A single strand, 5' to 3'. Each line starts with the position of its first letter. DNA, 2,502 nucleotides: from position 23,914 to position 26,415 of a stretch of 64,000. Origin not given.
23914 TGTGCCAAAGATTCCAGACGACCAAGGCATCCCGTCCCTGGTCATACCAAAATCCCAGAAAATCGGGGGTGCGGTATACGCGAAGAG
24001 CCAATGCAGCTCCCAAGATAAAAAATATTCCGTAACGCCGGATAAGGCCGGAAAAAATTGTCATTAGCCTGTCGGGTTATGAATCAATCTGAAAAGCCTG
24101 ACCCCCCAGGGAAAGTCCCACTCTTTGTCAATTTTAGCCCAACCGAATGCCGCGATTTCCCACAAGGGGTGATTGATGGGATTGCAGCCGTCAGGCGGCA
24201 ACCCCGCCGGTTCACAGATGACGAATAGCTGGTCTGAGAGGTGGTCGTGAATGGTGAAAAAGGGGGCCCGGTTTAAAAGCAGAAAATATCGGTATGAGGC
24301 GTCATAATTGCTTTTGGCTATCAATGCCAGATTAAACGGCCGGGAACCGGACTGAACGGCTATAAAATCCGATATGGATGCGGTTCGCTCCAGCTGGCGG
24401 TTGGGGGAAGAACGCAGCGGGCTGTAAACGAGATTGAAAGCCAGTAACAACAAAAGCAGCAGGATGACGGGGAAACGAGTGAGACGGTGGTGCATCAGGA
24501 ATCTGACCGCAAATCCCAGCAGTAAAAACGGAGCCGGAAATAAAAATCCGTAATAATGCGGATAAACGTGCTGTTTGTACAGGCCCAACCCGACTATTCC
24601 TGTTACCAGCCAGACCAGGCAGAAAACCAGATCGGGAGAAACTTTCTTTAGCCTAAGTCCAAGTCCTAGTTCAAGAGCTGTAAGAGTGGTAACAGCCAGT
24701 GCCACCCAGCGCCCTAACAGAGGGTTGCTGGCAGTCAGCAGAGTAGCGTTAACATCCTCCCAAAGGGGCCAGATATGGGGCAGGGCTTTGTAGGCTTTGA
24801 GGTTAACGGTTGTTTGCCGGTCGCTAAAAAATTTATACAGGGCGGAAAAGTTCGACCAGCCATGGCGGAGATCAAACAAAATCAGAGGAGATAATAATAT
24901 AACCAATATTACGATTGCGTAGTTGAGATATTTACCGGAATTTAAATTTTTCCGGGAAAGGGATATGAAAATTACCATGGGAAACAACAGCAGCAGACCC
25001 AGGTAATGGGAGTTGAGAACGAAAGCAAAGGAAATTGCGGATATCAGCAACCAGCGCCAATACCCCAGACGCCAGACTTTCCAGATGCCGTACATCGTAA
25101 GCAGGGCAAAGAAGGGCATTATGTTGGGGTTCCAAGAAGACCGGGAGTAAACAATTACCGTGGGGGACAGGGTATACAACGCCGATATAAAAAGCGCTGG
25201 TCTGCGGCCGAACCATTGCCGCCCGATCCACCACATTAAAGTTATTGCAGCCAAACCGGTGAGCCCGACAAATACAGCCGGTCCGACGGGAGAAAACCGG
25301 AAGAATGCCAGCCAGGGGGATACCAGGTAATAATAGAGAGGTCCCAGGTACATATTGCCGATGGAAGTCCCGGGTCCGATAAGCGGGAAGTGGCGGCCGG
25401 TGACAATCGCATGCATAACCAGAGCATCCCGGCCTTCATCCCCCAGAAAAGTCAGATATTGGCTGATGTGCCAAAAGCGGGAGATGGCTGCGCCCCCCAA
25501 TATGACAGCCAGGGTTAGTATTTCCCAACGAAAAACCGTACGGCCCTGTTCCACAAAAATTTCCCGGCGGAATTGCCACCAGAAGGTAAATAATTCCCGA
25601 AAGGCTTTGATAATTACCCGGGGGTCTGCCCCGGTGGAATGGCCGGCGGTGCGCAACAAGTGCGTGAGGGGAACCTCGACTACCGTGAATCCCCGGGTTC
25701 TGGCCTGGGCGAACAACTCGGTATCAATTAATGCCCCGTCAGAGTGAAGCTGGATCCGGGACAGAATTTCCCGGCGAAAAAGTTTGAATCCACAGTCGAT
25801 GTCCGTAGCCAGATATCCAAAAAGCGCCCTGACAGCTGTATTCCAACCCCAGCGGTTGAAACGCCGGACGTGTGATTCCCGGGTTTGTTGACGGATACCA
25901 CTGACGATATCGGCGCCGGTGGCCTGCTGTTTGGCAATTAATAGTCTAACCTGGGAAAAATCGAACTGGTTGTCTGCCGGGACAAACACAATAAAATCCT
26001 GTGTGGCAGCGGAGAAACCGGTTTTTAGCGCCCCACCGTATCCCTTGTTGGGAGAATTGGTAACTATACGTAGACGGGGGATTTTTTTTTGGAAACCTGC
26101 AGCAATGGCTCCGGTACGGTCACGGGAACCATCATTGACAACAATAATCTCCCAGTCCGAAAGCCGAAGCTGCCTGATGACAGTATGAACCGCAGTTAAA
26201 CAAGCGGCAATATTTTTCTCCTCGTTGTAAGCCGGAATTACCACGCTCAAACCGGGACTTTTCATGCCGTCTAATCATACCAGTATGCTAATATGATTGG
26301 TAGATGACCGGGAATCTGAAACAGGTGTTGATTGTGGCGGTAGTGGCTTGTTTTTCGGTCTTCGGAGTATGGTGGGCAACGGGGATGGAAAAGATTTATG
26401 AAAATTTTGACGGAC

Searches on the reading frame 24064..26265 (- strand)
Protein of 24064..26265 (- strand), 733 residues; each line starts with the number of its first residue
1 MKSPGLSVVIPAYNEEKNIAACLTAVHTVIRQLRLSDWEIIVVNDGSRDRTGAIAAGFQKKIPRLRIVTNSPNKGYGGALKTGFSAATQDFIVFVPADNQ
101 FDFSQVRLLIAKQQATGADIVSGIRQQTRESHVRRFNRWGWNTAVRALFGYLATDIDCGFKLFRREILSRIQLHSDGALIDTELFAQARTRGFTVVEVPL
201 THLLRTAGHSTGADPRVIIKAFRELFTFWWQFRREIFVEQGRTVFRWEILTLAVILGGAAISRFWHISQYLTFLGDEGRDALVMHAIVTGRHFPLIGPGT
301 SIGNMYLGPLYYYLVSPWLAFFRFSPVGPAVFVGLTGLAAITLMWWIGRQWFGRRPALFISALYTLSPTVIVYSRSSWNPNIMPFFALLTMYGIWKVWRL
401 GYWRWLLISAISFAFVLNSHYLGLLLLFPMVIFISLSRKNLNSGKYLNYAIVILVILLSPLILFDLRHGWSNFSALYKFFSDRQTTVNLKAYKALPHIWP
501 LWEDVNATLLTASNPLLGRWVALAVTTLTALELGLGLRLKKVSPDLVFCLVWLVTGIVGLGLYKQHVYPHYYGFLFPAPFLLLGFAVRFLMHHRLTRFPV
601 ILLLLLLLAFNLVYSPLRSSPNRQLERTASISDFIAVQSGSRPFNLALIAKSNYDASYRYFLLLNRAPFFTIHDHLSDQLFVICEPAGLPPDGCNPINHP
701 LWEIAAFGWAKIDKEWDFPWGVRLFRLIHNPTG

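Call 66: search_protein_families(library=pfam, proteins=[window:24064-26265:-], max_evalue=0.001)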
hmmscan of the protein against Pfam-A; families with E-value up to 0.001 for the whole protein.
window:24064-26265:- (733 aa): 4 families
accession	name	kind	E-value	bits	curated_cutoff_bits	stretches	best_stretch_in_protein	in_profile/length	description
PF00535.33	Glycos_transf_2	-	3.8e-34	118.5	23.3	1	7-170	1-166/168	Glycosyl transferase family 2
PF13231.12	PMT_2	-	1.1e-10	42.4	26.1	1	309-462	4-158/160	Dolichyl-phosphate-mannose-protein mannosyltransferase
PF13641.12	Glyco_tranf_2_3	-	1.2e-08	35.7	27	1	4-172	1-175/230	Glycosyltransferase like family 2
PF02366.24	PMT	-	0.0002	21.4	22.7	1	330-457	86-225/245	Dolichyl-phosphate-mannose-protein mannosyltransferase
